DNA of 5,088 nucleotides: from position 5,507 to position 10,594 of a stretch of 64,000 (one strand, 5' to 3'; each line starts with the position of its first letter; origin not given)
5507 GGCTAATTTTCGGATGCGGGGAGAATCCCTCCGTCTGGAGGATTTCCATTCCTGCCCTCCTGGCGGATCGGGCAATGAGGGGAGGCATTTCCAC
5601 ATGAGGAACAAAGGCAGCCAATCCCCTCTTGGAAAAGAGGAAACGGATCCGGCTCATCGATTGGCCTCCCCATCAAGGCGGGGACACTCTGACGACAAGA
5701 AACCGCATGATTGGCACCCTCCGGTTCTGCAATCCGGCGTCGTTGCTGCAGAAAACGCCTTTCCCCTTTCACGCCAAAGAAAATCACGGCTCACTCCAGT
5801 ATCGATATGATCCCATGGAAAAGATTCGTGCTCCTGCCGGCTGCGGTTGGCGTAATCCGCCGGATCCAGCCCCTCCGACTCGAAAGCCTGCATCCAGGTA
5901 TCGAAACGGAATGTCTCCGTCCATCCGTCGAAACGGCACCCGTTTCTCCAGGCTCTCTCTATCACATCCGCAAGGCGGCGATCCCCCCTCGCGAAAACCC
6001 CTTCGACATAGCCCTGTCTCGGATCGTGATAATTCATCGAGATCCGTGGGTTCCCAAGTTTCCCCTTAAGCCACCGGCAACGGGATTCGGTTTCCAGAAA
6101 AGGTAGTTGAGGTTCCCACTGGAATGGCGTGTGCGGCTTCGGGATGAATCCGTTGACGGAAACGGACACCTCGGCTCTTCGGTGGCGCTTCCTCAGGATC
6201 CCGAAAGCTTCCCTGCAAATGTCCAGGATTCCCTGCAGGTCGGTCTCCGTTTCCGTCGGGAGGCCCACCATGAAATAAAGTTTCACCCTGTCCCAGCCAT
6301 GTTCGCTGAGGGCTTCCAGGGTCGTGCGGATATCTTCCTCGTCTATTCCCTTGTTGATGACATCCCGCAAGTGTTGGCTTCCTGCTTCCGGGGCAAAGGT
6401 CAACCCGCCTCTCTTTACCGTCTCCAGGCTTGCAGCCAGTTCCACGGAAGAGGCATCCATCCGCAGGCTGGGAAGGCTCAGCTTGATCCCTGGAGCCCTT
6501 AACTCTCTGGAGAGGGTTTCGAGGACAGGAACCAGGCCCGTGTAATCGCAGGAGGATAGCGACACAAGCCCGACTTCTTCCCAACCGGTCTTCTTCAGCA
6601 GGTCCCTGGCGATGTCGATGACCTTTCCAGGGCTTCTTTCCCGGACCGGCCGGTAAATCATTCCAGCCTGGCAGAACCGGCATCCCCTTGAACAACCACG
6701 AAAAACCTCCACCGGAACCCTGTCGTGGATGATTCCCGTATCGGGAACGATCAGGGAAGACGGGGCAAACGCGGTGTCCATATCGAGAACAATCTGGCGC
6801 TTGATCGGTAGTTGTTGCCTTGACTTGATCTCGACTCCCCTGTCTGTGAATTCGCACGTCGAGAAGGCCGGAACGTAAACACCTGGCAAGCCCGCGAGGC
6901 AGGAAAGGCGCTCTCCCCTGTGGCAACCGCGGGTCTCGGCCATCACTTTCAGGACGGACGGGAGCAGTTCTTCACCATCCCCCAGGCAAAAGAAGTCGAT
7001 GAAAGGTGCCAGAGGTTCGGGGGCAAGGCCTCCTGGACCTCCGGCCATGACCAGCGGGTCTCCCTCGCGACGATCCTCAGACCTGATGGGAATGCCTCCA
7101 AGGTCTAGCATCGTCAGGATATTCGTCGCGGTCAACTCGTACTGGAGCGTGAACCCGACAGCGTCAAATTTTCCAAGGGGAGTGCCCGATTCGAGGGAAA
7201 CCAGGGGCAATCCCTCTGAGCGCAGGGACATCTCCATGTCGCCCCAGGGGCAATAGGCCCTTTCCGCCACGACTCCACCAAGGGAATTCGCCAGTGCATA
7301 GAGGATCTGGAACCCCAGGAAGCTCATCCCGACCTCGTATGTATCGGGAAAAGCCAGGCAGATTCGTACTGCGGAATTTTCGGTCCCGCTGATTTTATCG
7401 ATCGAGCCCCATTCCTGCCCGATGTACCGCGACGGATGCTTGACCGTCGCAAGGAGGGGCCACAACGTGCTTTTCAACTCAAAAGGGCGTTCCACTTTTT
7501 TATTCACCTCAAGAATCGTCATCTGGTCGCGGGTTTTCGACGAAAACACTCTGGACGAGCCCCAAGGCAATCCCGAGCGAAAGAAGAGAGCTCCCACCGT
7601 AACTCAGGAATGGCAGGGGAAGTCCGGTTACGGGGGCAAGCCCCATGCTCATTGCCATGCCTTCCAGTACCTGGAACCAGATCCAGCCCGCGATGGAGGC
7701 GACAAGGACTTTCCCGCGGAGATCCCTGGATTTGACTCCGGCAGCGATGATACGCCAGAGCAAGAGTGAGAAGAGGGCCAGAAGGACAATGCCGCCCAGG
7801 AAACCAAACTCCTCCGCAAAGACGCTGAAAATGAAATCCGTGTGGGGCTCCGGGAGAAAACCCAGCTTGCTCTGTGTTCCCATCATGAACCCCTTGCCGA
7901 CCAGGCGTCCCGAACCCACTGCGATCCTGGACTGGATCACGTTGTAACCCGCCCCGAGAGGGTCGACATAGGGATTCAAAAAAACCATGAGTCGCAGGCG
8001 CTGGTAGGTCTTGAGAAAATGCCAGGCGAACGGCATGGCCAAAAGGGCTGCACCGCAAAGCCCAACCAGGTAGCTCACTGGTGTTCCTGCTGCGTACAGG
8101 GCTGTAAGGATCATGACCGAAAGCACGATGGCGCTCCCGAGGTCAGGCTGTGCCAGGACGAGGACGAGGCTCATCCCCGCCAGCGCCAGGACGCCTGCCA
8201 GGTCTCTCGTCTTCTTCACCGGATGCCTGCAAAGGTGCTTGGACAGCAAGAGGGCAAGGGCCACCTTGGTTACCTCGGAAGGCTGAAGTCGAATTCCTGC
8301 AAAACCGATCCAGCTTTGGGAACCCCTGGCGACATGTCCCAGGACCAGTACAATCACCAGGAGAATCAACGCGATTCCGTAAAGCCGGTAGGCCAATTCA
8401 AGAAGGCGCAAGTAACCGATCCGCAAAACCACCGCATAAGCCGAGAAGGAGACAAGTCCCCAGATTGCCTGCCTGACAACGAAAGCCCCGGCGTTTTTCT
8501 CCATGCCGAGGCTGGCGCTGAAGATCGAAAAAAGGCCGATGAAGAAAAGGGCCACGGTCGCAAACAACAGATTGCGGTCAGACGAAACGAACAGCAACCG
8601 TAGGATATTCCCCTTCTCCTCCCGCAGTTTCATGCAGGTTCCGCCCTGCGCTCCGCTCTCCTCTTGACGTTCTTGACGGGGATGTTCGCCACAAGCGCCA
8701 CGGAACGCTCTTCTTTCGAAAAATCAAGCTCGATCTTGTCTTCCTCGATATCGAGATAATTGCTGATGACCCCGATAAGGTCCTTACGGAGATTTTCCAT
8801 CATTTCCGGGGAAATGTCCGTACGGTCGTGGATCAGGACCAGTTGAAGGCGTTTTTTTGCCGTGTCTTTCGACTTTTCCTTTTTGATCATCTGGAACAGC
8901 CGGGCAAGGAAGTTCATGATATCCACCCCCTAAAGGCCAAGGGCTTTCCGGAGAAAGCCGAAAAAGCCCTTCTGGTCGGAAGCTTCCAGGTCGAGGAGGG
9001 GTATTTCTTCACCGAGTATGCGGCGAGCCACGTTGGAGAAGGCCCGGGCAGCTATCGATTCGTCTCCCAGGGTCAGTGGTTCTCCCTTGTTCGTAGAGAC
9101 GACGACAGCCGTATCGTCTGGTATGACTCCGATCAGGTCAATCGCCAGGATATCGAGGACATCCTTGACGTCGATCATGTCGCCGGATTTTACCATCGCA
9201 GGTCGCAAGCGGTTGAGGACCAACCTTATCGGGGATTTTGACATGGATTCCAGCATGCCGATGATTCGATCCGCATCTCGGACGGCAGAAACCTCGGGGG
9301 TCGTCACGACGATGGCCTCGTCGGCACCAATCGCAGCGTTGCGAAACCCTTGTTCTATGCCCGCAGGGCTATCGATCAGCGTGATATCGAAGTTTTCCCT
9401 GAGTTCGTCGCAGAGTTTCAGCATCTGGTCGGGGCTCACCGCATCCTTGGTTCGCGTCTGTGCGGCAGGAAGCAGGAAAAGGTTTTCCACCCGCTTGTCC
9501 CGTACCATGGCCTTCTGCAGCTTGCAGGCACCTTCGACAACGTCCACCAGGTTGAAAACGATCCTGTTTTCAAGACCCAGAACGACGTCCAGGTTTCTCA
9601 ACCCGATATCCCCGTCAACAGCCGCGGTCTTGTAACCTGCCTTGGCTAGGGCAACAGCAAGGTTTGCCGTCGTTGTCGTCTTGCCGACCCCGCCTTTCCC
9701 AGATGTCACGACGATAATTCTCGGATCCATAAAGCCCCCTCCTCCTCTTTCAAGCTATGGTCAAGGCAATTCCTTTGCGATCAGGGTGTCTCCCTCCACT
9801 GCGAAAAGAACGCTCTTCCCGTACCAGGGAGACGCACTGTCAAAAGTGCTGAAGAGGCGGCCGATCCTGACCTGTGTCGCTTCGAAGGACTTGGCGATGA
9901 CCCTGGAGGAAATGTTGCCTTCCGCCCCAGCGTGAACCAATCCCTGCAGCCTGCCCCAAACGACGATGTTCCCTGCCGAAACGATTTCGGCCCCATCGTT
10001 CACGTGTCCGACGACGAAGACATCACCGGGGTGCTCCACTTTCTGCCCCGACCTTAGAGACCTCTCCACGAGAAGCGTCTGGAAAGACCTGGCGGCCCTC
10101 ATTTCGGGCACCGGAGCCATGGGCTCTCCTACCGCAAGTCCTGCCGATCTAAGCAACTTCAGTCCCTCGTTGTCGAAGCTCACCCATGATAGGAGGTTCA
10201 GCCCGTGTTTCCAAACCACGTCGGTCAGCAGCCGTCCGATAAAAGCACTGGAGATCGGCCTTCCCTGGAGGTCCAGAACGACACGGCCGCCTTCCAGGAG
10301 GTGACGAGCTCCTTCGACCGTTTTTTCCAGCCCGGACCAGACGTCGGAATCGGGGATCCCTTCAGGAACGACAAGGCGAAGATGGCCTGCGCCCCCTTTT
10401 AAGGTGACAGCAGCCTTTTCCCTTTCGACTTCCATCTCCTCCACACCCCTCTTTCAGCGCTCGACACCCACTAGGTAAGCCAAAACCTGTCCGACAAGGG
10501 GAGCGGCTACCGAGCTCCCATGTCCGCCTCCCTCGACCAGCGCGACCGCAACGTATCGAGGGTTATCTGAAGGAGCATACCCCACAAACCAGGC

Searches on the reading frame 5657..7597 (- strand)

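Call 22: search_protein_families(library=pfam, proteins=[window:5657-7597:-], max_evalue=0.00001)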
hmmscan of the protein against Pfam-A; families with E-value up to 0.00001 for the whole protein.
window:5657-7597:- (647 aa): 2 families
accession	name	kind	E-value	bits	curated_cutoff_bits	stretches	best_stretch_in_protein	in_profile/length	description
PF19864.5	Radical_SAM_N2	-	1.5e-54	184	29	1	95-243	1-151/151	Radical SAM proteins, N-terminal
PF04055.27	Radical_SAM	-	3.5e-19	70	29.5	1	296-459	1-164/166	Radical SAM superfamily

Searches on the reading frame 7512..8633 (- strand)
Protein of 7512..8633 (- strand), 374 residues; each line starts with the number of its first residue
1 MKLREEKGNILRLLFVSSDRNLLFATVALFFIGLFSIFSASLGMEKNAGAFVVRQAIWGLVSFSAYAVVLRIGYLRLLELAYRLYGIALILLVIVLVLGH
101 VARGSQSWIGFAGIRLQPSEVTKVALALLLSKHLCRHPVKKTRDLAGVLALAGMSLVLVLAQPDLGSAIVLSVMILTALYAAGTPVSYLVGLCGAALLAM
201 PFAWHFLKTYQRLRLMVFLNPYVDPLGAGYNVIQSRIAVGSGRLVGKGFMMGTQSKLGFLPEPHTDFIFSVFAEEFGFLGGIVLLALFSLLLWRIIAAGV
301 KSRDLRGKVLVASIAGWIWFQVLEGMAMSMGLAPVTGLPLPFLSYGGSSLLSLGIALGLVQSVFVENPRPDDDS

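Call 22: search_protein_families(library=pfam, proteins=[window:7512-8633:-], max_evalue=0.00001)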
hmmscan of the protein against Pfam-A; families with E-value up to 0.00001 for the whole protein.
window:7512-8633:- (374 aa): 1 family
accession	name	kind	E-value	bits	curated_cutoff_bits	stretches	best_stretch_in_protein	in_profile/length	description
PF01098.24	FTSW_RODA_SPOVE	-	3.9e-90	302.9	26.4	1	21-365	2-352/356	Cell cycle protein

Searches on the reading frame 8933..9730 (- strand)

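Call 22: search_protein_families(library=pfam, proteins=[window:8933-9730:-], max_evalue=0.00001)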
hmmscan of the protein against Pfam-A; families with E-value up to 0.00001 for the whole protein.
window:8933-9730:- (266 aa): 7 families
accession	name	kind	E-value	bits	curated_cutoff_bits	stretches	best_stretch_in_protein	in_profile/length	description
PF01656.29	CbiA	-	2e-24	86.4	25.4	1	6-219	1-125/125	CobQ/CobB/MinD/ParA nucleotide binding domain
PF10609.15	ParA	-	1.7e-20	73.9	27.1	1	4-238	4-245/246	NUBPL iron-transfer P-loop NTPase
PF13614.12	AAA_31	-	2.7e-20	73.5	27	1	4-165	2-169/177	AAA domain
PF09140.17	MipZ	-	1.7e-11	44.4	20.7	1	4-145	1-128/262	ATPase MipZ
PF06564.18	CBP_BcsQ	-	4.2e-08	33.4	21.3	1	5-236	3-231/234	Cellulose biosynthesis protein BcsQ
PF00142.24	Fer4_NifH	-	4.8e-08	33.2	25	0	8-41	4-37/271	4Fe-4S iron sulfur cluster binding proteins, NifH/frxC family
PF02374.21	ArsA_ATPase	-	4.5e-07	29.8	24.3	0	6-38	3-35/305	Anion-transporting ATPase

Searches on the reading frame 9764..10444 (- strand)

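Call 22: search_protein_families(library=pfam, proteins=[window:9764-10444:-], max_evalue=0.00001)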
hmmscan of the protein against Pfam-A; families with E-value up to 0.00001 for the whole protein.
window:9764-10444:- (227 aa): 1 family
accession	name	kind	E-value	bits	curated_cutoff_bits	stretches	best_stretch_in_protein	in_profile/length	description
PF03775.22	MinC_C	-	4.5e-28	97.7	33.2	1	126-221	2-99/102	Septum formation inhibitor MinC, C-terminal domain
